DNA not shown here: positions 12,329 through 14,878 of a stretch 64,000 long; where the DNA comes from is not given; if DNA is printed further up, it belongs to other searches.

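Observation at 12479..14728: Unusual fusion of a polyprenyl-phosphate sugar synthase-like GT2 with a membrane-embedded processive (QxxRW) GT2 synthase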

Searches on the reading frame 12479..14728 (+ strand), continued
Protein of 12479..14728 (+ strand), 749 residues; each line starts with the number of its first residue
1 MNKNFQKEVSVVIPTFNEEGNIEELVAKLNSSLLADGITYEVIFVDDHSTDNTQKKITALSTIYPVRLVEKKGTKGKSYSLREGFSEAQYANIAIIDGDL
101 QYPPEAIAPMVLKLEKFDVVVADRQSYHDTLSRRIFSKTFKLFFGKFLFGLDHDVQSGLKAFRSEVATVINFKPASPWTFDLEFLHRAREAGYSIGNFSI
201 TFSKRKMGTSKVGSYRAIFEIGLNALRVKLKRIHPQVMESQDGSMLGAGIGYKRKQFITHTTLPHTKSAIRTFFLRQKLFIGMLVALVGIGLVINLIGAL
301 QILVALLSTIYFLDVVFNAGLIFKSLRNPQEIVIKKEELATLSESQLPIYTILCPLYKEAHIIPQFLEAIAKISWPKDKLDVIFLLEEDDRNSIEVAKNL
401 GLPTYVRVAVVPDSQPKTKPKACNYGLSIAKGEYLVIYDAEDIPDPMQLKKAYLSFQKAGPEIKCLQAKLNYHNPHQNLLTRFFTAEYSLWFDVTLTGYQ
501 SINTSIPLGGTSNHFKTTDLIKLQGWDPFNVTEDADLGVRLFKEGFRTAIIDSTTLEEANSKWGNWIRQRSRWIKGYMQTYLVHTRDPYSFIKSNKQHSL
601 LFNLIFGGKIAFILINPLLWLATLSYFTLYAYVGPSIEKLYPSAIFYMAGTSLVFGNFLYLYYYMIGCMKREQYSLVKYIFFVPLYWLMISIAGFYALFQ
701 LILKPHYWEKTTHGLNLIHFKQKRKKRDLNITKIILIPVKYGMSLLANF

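Call 17: find_encoding_contigs(protein=P0061, flank=10000, max_places=2)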
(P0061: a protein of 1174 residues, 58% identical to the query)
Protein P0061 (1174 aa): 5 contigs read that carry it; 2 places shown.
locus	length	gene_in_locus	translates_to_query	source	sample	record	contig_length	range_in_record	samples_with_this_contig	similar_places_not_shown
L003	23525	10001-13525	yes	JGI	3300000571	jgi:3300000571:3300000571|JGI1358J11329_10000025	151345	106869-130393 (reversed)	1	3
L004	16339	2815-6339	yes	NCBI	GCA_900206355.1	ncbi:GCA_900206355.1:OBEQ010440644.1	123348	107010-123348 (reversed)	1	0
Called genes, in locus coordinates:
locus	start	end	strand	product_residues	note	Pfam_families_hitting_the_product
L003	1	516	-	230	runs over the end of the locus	PF20582:UPF0758_N, PF14520:HHH_5 (faint), PF04002:RadC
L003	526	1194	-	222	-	-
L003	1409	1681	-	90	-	-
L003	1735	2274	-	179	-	PF28549:NDPSase_N, PF00293:NUDIX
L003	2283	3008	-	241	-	PF00590:TP_methylase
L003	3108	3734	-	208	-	PF01726:LexA_DNA_bind, PF09339:HTH_IclR (weak), PF00717:Peptidase_S24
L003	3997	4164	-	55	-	PF05635:23S_rRNA_IVP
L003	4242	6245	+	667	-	PF00270:DEAD (faint), PF04851:ResIII, PF17757:UvrB_inter, PF27431:UvrB_3rd, PF00271:Helicase_C, PF12344:UvrB, PF02151:UVR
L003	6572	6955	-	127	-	PF08378:NERD (weak), PF02021:UPF0102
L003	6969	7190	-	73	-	-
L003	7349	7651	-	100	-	PF01245:Ribosomal_L19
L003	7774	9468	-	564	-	PF06418:CTP_synth_N, PF00117:GATase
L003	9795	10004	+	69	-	PF12728:HTH_17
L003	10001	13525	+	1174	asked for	PF00535:Glycos_transf_2, PF00535:Glycos_transf_2, PF13641:Glyco_tranf_2_3, PF13632:Glyco_trans_2_3, PF13439:Glyco_transf_4, PF20706:GT4-conflict, PF00534:Glycos_transf_1, PF13692:Glyco_trans_1_4, +4 more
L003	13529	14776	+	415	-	PF13439:Glyco_transf_4, PF20706:GT4-conflict (weak), PF00534:Glycos_transf_1, PF13692:Glyco_trans_1_4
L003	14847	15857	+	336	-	PF01073:3Beta_HSD, PF01370:Epimerase, PF03435:Sacchrp_dh_NADP (faint), PF04321:RmlD_sub_bind, PF13460:NAD_binding_10 (weak), PF16363:GDP_Man_Dehyd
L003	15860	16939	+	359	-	PF01041:DegT_DnrJ_EryC1, PF00155:Aminotran_1_2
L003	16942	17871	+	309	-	PF00535:Glycos_transf_2, PF13641:Glyco_tranf_2_3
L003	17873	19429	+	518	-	-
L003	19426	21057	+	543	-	-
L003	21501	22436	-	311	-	PF23457:LysM2_NFP (faint), PF01476:LysM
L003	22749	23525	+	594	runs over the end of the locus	PF14716:HHH_8, PF14520:HHH_5 (weak), PF14791:DNA_pol_B_thumb, PF02811:PHP (weak)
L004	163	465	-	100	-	PF01245:Ribosomal_L19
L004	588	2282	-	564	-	PF06418:CTP_synth_N, PF00117:GATase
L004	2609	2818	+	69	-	PF12728:HTH_17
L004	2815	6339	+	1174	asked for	PF00535:Glycos_transf_2, PF00535:Glycos_transf_2, PF13641:Glyco_tranf_2_3, PF13632:Glyco_trans_2_3, PF13439:Glyco_transf_4, PF20706:GT4-conflict, PF00534:Glycos_transf_1, PF13692:Glyco_trans_1_4, +4 more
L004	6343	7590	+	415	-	PF13439:Glyco_transf_4, PF20706:GT4-conflict (weak), PF00534:Glycos_transf_1, PF13692:Glyco_trans_1_4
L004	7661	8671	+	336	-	PF01073:3Beta_HSD, PF01370:Epimerase, PF03435:Sacchrp_dh_NADP (faint), PF04321:RmlD_sub_bind, PF13460:NAD_binding_10 (weak), PF16363:GDP_Man_Dehyd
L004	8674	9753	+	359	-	PF01041:DegT_DnrJ_EryC1, PF00155:Aminotran_1_2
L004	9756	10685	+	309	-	PF00535:Glycos_transf_2, PF13641:Glyco_tranf_2_3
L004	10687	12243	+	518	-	-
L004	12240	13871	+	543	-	-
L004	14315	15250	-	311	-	PF23457:LysM2_NFP (faint), PF01476:LysM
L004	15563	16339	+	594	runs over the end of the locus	PF14716:HHH_8, PF14520:HHH_5 (weak), PF14791:DNA_pol_B_thumb, PF02811:PHP (weak)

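Call 21: predict_structure(alignment_id=A1)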
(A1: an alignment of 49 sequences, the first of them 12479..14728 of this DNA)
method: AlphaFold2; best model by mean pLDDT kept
length: 749 residues; sequences in the alignment: 49
mean_pLDDT: 85.7   pTM: 0.84
mean pLDDT of the five models: 85.7, 85.6, 84.2, 81.2, 79.9
residues with pLDDT >= 90: 350; 70-90: 329; 50-70: 38; < 50: 32
segments of 3 or more residues with pLDDT < 50: 722-749
pLDDT, mean of each block of 10 residues (from residue 1): 78 92 94 96 94 93 95 85 93 93 95 96 87 82 87 90 94 80 93 95 75 65 86 89 88 93 92 89 94 93 88 86 82 92 95 91 92 97 95 91 95 88 95 95 95 94 91 82 81 83 67 90 93 84 87 87 84 91 89 86 88 83 84 86 79 72 78 78 83 92 81 57 43 42 36
secondary structure, 60 per line:
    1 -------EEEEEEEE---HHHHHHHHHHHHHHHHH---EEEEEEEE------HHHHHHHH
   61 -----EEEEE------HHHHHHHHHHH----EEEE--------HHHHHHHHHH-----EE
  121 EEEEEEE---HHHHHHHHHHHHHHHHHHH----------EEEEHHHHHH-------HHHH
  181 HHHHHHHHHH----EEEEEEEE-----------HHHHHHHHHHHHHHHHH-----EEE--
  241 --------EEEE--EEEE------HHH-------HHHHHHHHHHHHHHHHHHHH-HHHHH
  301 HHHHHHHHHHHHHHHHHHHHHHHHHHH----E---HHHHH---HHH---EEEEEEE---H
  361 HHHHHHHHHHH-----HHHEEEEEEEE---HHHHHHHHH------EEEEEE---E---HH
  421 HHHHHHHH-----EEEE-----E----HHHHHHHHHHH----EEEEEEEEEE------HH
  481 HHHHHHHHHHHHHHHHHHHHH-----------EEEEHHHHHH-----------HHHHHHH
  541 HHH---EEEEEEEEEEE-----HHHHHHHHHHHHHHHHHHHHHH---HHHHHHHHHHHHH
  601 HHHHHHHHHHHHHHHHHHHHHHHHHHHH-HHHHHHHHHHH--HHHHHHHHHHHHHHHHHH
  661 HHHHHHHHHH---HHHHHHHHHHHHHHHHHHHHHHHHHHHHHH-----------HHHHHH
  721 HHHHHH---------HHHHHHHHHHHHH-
elements in order (helices of 4 or more, strands of 3 or more residues): E8-15 H19-35 E39-46 H53-60 E66-70 H77-87 E92-95 H104-113 E119-127 H131-149 E160-163 H164-169 H177-190 E195-202 H214-230 E236-238 E249-252 E255-258 H275-294 H296-327 H336-340 E350-356 H360-371 E380-387 H391-399 E406-411 H419-428 E434-437 H448-458 E463-472 H479-501 E513-516 H517-522 H534-543 E547-557 H563-584 H588-628 H630-640 H643-670 H674-703 H715-726 H736-748
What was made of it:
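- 13301..13459 (+): Transmembrane hairpin (aa 275-327) between the two catalytic domains, so both face the cytoplasm. AlphaFold helices 275-294 and 296-327 (call 21).
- On Polyprenyl-phosphate glycosyltransferases (Dpm1/DPMS, GtrB, ArnC, GacI, WpsA; GT2): Helix 214-230 and TM hairpin 275-327 in the model (call 21).
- The model is confident (pLDDT 85.7, pTM 0.84; call 21). Only about four TM helices follow or precede the domain (call 21).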

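Call 23: search_protein_representatives(protein=window:12479-14728:+)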
Query: 749 residues. Proteins with E-value up to 0.001 (for the whole library): 43832; up to 1e-10: 9946; up to 1e-30: 2560. The best 150 are listed.
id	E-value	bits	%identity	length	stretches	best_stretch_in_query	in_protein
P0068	2.2e-284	961.7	58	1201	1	3-728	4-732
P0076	5.3e-277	937.3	58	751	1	6-727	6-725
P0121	1.1e-273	926.4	57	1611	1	3-729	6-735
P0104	7.0e-269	910.4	54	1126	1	9-745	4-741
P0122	3.6e-266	901.5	57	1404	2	62-721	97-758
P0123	3.9e-265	898.1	55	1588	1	8-727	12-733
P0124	1.1e-260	883.3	56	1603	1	7-725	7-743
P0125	4.9e-253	858.1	53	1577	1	6-724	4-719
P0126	2.3e-251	852.5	53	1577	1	8-735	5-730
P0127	1.5e-237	806.8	49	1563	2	8-733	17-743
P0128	1.0e-236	804.1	53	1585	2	248-716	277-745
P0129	2.8e-231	786.1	51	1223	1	7-723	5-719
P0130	2.4e-223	759.9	50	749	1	8-723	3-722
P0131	5.6e-217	738.9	50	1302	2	51-718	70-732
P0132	1.3e-215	734.3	51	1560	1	8-718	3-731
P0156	3.6e-159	547.7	57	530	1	277-716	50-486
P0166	4.0e-149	514.6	53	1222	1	266-716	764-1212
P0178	4.6e-140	484.6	51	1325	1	267-716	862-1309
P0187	1.7e-136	472.8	47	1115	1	267-717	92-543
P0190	8.6e-136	470.5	45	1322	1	267-717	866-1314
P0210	5.9e-131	454.5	45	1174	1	268-716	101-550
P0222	2.1e-127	442.8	46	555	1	261-718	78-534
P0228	3.1e-125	435.6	45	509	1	252-718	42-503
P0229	5.7e-125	434.7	45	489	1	268-715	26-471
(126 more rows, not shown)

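Call 24: list_cluster_members(proteins=[P0229, P0228, P0178, P0190, P0166, P0210, P0187, P0222, P0156, P0121])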
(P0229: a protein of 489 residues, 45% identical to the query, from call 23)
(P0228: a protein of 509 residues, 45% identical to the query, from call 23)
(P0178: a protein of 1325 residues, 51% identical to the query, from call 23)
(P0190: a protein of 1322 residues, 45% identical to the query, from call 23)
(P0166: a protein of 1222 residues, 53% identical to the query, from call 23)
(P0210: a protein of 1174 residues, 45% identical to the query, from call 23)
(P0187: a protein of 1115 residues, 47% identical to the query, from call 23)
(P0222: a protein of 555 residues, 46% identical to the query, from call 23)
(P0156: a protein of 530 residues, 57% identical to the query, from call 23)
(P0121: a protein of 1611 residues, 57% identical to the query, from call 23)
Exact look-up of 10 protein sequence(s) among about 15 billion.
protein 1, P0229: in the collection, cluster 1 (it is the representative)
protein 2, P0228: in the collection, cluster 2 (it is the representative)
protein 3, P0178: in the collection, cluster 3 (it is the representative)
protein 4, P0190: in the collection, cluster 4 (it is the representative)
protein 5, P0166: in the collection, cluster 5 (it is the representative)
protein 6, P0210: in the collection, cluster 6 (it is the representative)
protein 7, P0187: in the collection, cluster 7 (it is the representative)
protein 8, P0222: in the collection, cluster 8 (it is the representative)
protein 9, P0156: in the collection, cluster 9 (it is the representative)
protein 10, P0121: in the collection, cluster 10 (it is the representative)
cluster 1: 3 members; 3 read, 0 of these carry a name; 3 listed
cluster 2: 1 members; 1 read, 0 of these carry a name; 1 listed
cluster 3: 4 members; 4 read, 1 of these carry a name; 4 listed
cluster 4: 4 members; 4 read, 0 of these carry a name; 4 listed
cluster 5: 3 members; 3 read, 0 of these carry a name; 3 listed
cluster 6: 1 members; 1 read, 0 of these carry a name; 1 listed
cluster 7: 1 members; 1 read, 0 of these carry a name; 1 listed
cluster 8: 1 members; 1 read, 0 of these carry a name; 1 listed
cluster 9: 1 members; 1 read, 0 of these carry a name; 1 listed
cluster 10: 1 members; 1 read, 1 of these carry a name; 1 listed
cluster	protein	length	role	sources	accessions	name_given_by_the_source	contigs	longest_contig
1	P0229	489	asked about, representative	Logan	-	-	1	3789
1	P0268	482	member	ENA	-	-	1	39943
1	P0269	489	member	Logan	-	-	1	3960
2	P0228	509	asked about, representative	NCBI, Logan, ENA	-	-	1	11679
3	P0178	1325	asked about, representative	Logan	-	-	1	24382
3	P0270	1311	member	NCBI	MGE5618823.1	MAG: glycosyltransferase [Sphingomonadaceae bacterium]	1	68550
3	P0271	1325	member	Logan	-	-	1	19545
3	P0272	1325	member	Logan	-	-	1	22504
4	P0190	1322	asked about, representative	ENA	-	-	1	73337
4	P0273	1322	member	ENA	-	-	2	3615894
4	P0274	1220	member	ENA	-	-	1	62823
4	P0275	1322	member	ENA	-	-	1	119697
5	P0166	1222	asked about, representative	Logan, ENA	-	-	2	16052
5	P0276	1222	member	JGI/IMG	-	-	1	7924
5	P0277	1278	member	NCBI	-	-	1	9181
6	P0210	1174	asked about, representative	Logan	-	-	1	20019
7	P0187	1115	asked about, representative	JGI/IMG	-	-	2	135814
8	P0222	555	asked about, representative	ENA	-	-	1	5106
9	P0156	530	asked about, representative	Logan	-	-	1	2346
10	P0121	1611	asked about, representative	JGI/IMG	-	cellulose synthase/poly-beta-1,6-N-acetylglucosamine synthase-like ...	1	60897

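Call 25: fold_search(model_id=the predicted structure, library=pdb)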
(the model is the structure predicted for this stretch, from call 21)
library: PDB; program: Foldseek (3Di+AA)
matches with E <= 10: 1422; with E <= 0.001: 321
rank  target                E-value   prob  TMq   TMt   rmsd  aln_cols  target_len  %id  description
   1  9b8v_E                1.4e-15  1.00  0.39  0.35   6.4       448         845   20  AlphaFold2 informed cryo-EM model of the E. coli cellulose synthase BcsAG3B6 complex (released 2025-02-19)
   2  7sp8_A                1.4e-14  1.00  0.32  0.46  15.7       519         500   13  Chlorella virus Hyaluronan Synthase bound to UDP-GlcNAc (released 2022-04-06)
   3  2z87_B                1.6e-14  1.00  0.23  0.29  18.3       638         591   13  Crystal structure of chondroitin polymerase from Escherichia coli strain K4 (K4CP) complexed with UDP-GalNAc and UDP (released 2008-09-16)
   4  4p00_A                1.9e-14  1.00  0.38  0.39   8.1       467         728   16  Bacterial Cellulose Synthase in complex with cyclic-di-GMP and UDP (released 2014-04-09)
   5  8smn_A                1.9e-14  1.00  0.31  0.43  18.1       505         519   16  Xenopus laevis hyaluronan synthase 1, nascent HA polymer bound state (released 2024-05-01)
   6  2z86_B                2.3e-14  1.00  0.23  0.29  18.8       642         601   13  Crystal structure of chondroitin polymerase from Escherichia coli strain K4 (K4CP) complexed with UDP-GlcUA and UDP (released 2008-09-16)
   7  2z86_D                2.4e-14  1.00  0.24  0.29  18.7       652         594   13  Crystal structure of chondroitin polymerase from Escherichia coli strain K4 (K4CP) complexed with UDP-GlcUA and UDP (released 2008-09-16)
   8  7sp7_A                2.5e-14  1.00  0.30  0.43  18.2       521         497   12  Chlorella virus hyaluronan synthase inhibited by UDP (released 2022-04-06)
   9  9fnn_A                2.6e-14  1.00  0.35  0.33  13.1       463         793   19  Cryo-EM structure of the c-di-GMP-saturated 'crown'less Bcs macrocomplex for cellulose secretion in E. coli (released 2024-10-16)
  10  8smm_A                2.8e-14  1.00  0.32  0.45  14.4       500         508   15  Xenopus laevis hyaluronan synthase 1 (released 2024-05-01)
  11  9fmv_A                3.2e-14  1.00  0.29  0.28  17.2       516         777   17  Cryo-EM structure of the c-di-GMP-free synthase:pEtN transferase complex (BcsA-Bct-G3) from the E. coli cellulose secr (released 2024-10-16)
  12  9yq5_A                3.7e-14  1.00  0.32  0.47  15.3       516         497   14  Chlorella virus hyaluronan synthase bound to an inserted UDP-GlcA (released 2025-12-10)
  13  5mlz                  4.1e-14  1.00  0.27  0.56   2.2       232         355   31  Dolichyl phosphate mannose synthase in complex with GDP and Mg2+ (released 2017-08-09)
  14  9asc_A                5.6e-14  1.00  0.26  0.59   3.0       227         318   25  Cryo-EM Structure of the Glycosyltransferase ArnC from Salmonella enterica in the UDP-bound State Determined on Talos  (released 2025-02-05)
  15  2z86_C                6.5e-14  1.00  0.24  0.29  19.3       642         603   14  Crystal structure of chondroitin polymerase from Escherichia coli strain K4 (K4CP) complexed with UDP-GlcUA and UDP (released 2008-09-16)
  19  5ej1_A                1.2e-13  1.00  0.41  0.42   6.3       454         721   18  Pre-translocation state of bacterial cellulose synthase (released 2016-03-30)
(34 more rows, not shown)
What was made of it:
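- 13496..14158 (+): Domain 2 GT-A core (aa ~340-560) with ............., DAED 439-442 and TED 532-534. Foldseek BcsA/HAS (call 25).
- On Polyprenyl-phosphate glycosyltransferases (Dpm1/DPMS, GtrB, ArnC, GacI, WpsA; GT2): Foldseek 5mlz: 232 columns, rmsd 2.2 A, 31% identity (call 25).
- On Processive membrane-embedded GT2 synthases (BcsA, HAS, chitin synthase, NodC, PgaC): Foldseek: BcsA 9b8v_E 448 columns at E 1e-15, 5ej1 TM-score 0.41, HAS 7sp8/8smn (call 25).
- The best structural matches are to BcsA and HAS, including the membrane part (call 25). Foldseek also aligns both domains to K4CP and PmHS2 two-domain polymerases (call 25). Those alignments have rmsd 18-25 A (call 25).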
